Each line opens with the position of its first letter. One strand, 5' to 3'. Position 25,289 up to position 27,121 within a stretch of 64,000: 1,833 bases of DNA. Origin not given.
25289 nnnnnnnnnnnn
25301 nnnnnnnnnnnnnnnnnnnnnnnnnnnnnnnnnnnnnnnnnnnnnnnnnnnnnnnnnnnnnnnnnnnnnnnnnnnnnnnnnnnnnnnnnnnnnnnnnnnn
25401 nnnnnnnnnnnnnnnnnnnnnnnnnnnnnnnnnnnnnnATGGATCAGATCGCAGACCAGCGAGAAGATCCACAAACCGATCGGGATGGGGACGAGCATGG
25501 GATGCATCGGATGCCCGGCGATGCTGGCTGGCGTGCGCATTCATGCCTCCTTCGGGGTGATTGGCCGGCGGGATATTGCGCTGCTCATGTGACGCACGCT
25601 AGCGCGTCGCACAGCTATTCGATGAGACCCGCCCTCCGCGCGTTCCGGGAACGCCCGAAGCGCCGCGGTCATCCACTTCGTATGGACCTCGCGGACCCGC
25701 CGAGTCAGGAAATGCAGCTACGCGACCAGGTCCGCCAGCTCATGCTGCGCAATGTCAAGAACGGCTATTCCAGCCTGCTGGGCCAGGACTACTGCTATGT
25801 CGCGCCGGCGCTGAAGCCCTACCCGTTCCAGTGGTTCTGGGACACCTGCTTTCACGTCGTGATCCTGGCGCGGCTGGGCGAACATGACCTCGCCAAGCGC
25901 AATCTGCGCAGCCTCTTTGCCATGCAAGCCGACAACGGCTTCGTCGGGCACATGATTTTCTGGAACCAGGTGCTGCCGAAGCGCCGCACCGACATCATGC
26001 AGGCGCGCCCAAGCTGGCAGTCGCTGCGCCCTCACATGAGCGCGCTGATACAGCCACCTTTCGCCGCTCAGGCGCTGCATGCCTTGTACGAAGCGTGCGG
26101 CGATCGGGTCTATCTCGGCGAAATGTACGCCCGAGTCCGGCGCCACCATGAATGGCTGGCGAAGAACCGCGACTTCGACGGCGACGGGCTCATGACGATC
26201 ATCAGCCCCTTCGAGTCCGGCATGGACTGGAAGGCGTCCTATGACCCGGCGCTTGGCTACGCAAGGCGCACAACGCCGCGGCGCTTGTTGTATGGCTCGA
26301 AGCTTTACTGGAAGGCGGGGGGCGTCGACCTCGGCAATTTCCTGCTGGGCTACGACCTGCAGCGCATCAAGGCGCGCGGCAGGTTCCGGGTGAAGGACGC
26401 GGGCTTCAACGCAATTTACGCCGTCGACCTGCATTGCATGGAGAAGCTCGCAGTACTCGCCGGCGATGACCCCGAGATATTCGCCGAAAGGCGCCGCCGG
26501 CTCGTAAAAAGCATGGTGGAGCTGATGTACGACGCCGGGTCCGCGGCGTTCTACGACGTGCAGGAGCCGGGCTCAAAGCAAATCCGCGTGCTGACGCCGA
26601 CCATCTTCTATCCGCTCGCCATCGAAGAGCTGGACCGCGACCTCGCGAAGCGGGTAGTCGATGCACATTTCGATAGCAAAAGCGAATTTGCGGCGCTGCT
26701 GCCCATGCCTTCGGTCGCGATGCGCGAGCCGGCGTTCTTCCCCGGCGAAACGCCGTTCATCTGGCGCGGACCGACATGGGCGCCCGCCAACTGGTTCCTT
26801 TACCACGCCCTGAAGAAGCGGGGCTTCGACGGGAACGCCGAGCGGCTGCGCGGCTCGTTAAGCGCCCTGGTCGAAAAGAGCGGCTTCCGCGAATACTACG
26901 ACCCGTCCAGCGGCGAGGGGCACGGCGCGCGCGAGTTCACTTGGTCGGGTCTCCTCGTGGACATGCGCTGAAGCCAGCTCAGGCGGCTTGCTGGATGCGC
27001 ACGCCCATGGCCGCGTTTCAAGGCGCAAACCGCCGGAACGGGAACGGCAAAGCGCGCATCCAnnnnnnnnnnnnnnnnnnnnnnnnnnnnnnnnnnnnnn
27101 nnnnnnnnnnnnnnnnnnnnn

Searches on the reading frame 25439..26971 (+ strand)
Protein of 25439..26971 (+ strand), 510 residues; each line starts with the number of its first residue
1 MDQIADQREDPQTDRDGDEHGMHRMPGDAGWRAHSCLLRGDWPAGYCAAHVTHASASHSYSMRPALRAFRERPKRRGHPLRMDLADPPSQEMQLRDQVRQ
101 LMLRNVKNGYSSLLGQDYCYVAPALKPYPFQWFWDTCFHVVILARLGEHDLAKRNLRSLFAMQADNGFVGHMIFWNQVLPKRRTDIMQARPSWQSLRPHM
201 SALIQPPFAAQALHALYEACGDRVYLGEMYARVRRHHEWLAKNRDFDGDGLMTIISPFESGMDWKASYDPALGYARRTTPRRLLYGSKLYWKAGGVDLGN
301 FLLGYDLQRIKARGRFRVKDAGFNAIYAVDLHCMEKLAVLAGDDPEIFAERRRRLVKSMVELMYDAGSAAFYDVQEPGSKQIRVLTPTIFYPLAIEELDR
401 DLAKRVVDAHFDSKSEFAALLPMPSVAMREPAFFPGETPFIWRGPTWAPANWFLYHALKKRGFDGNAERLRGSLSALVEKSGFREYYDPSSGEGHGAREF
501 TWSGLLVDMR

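Call 6: search_protein_families(library=pfam, proteins=[window:25439-26971:+], max_evalue=0.01)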
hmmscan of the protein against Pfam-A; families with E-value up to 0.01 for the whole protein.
window:25439-26971:+ (510 aa): 3 families
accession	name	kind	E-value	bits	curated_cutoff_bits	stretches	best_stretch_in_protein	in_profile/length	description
PF22422.2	MGH1-like_GH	-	5e-71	240.6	27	1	128-503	1-356/356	Mannosylglycerate hydrolase MGH1-like glycoside hydrolase domain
PF01204.24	Trehalase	-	4.9e-05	22.8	21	1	345-471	333-455/512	Trehalase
PF03200.22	Glyco_hydro_63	-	0.0004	19.7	22.4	0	422-508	384-488/492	Glycosyl hydrolase family 63 C-terminal domain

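Call 10: search_protein_families(library=ncbifam, proteins=[window:25682-26971:+], max_evalue=0.001)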
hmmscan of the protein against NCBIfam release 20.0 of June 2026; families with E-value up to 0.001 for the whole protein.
window:25682-26971:+ (429 aa): 2 families
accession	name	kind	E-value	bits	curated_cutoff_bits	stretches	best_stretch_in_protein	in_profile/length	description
NF047898.1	GluglyHdase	equivalog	2.5e-36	125.4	550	2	41-191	28-187/442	glucosylglycerate hydrolase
NF007525.0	PRK10137.1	equivalog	6e-24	84.2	625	2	249-423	590-776/790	alpha-glucosidase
